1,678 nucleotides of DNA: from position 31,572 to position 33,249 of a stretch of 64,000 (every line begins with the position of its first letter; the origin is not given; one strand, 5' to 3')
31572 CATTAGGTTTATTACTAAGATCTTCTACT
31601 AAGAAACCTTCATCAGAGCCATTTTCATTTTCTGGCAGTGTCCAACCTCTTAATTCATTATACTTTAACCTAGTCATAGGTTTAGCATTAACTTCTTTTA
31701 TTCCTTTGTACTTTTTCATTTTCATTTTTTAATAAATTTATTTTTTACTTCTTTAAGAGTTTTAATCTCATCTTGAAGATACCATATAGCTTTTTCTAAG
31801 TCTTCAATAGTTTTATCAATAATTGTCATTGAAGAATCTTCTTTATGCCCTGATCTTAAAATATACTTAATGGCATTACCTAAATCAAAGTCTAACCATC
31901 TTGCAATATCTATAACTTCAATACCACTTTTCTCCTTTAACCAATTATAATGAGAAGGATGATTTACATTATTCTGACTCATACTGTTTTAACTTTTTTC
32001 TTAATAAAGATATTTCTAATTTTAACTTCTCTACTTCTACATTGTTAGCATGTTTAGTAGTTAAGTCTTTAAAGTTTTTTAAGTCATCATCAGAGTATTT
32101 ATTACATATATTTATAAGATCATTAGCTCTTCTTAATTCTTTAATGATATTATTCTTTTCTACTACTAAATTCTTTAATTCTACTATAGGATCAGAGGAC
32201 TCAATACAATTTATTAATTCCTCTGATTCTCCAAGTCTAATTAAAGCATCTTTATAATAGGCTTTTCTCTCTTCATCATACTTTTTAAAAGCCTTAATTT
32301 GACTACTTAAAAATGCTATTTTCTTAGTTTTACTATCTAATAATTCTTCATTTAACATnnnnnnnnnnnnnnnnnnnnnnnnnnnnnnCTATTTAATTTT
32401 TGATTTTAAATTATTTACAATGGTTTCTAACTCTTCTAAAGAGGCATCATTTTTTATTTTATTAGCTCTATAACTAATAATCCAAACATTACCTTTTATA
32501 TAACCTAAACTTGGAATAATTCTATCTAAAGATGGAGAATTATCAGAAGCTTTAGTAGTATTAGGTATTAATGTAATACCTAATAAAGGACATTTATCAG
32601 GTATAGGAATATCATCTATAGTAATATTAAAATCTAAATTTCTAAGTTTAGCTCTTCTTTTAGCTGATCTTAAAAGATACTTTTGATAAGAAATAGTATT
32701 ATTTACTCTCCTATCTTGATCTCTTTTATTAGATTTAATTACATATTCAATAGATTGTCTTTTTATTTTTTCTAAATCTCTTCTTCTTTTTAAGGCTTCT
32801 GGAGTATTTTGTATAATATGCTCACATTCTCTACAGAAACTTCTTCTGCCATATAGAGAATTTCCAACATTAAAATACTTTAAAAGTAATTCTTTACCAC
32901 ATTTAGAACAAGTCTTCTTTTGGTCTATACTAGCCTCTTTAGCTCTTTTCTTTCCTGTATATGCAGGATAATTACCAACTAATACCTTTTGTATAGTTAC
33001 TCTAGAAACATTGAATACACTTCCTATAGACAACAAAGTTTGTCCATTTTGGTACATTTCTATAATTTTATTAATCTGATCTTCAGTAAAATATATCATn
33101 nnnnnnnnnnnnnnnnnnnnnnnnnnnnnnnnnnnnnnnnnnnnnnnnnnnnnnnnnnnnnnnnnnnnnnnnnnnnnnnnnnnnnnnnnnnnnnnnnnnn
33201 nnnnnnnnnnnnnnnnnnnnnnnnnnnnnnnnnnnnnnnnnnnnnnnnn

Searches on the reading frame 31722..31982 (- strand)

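Call 4: search_protein_families(library=pfam, proteins=[window:31722-31982:-], max_evalue=1)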
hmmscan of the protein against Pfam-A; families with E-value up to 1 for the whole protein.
window:31722-31982:- (86 aa): 3 families
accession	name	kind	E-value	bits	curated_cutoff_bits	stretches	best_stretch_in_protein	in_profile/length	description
PF11753.13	DUF3310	-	7.1e-13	48.8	24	1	6-70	1-60/60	Protein of unknwon function (DUF3310)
PF08938.16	HBS1_N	-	0.0044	17.8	26.4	0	59-86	47-75/78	HBS1 N-terminus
PF04102.17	SlyX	-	0.14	13.3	30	1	53-78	13-38/67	SlyX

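Call 5: search_protein_families(library=phrogs, proteins=[window:31722-31982:-], max_evalue=0.01)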
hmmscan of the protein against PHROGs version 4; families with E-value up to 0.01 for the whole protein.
window:31722-31982:- (86 aa): 23 families
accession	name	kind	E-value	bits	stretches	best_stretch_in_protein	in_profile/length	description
phrog_236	-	other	1.7e-26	94.8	1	2-81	237-310/431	nucleotide kinase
phrog_11324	-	other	1.1e-22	82.1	1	1-79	6-74/139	nucleotide kinase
phrog_4897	-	other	3e-19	70.9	1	3-81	112-185/186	kinase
phrog_26005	-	unknown function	9.7e-19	68.9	1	2-78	240-308/310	-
phrog_4472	-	other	7.1e-16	59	1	1-82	9-83/100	nucleotide kinase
phrog_1689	-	other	3.5e-14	54.3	1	3-78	164-236/243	nucleotide kinase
phrog_2781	-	unknown function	1.7e-13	52.2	1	3-74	174-242/253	-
phrog_4943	-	unknown function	8.3e-13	50.1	1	3-78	88-161/166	-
phrog_2387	-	other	1.5e-10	42.4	1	5-79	4-74/147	nucleotide kinase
phrog_13649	-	unknown function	3.1e-10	41.2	1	1-72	1-67/127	-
phrog_4824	-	unknown function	2.1e-09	38.5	1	2-79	2-66/128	-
phrog_25460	-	unknown function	4.7e-09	37.2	1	5-78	76-142/144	-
phrog_32366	-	unknown function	1.2e-08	36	1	2-70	5-63/170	-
phrog_18538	-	unknown function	2e-08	35.3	1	4-84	3-79/159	-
phrog_2585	-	other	1.1e-07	33.4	1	3-70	95-161/175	nucleotide kinase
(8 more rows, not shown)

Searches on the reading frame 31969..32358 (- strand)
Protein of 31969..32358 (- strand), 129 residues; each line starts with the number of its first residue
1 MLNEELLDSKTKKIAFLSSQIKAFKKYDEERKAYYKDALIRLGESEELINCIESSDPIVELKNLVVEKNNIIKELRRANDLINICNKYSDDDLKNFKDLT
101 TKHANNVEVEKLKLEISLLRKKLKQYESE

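Call 4: search_protein_families(library=pfam, proteins=[window:31969-32358:-], max_evalue=1)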
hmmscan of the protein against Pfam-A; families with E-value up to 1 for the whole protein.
window:31969-32358:- (129 aa): 3 families
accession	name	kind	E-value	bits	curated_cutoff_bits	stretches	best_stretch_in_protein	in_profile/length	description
PF07321.17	YscO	-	0.057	13.9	28.8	1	78-128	37-87/149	Type III secretion protein YscO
PF17098.10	Wtap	-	0.26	11.7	35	0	74-129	19-74/155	WTAP/Mum2p family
PF18213.6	SUB1_ProdP9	-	0.89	9.8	25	0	46-112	23-76/80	SUB1 protease Prodomain ProdP9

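Call 5: search_protein_families(library=phrogs, proteins=[window:31969-32358:-], max_evalue=0.01)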
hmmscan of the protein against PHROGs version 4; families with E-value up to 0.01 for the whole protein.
window:31969-32358:- (129 aa): 1 family
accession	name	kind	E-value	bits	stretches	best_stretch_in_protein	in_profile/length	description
phrog_24400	-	unknown function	0.0033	18.8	1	7-85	23-98/140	-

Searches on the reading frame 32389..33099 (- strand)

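Call 4: search_protein_families(library=pfam, proteins=[window:32389-33099:-], max_evalue=1)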
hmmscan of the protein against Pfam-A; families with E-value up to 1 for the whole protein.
window:32389-33099:- (236 aa): 6 families
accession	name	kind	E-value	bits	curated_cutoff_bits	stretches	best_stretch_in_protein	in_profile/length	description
PF02796.21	HTH_7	-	0.0016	19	23.8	1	6-40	8-42/45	Helix-turn-helix domain of resolvase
PF13936.12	HTH_38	-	0.037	14.2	27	1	5-40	6-41/44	Helix-turn-helix domain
PF12773.13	DZR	-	0.082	13.5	27.3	1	59-97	10-35/45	Double zinc ribbon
PF20120.5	DUF6510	-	0.21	11.9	26.4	1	62-97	27-62/86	Family of unknown function (DUF6510)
PF13240.11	Zn_Ribbon_1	-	0.29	11.4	25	0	62-71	14-23/23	zinc-ribbon domain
PF06750.18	A24_N_bact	-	0.4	11.2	23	0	25-97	6-38/84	Bacterial Peptidase A24 N-terminal domain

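Call 5: search_protein_families(library=phrogs, proteins=[window:32389-33099:-], max_evalue=0.01)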
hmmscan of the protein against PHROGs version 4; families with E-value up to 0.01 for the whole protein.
window:32389-33099:- (236 aa): 11 families
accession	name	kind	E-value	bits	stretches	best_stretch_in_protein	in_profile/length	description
phrog_3322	-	DNA, RNA and nucleotide metabolism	1.2e-34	120.6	1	104-235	21-152/162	endonuclease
phrog_1035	-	DNA, RNA and nucleotide metabolism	3.6e-22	80.5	1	55-225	57-219/271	endonuclease VII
phrog_1400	-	moron, auxiliary metabolic gene and host takeover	4.3e-10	40.8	1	143-235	17-105/251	Srd anti-sigma factor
phrog_3118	-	DNA, RNA and nucleotide metabolism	9.7e-10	39.3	1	143-229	18-107/287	HNH endonuclease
phrog_2340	-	DNA, RNA and nucleotide metabolism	3.5e-05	25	1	59-137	6-94/171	endonuclease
phrog_5558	-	moron, auxiliary metabolic gene and host takeover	0.0001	23.5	1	52-98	56-103/130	Lar-like restriction alleviation protein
phrog_1303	-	DNA, RNA and nucleotide metabolism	0.0003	21.6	1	4-43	24-63/184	DNA binding protein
phrog_4592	-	moron, auxiliary metabolic gene and host takeover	0.00033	21.6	1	114-218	30-138/170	decoy of host sigma70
phrog_4538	-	unknown function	0.0017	18.3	1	3-43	352-392/447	-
phrog_10675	-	unknown function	0.002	19.3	1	59-128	3-65/98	-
phrog_2255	-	DNA, RNA and nucleotide metabolism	0.0049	17.3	1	56-114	48-105/211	HNH endonuclease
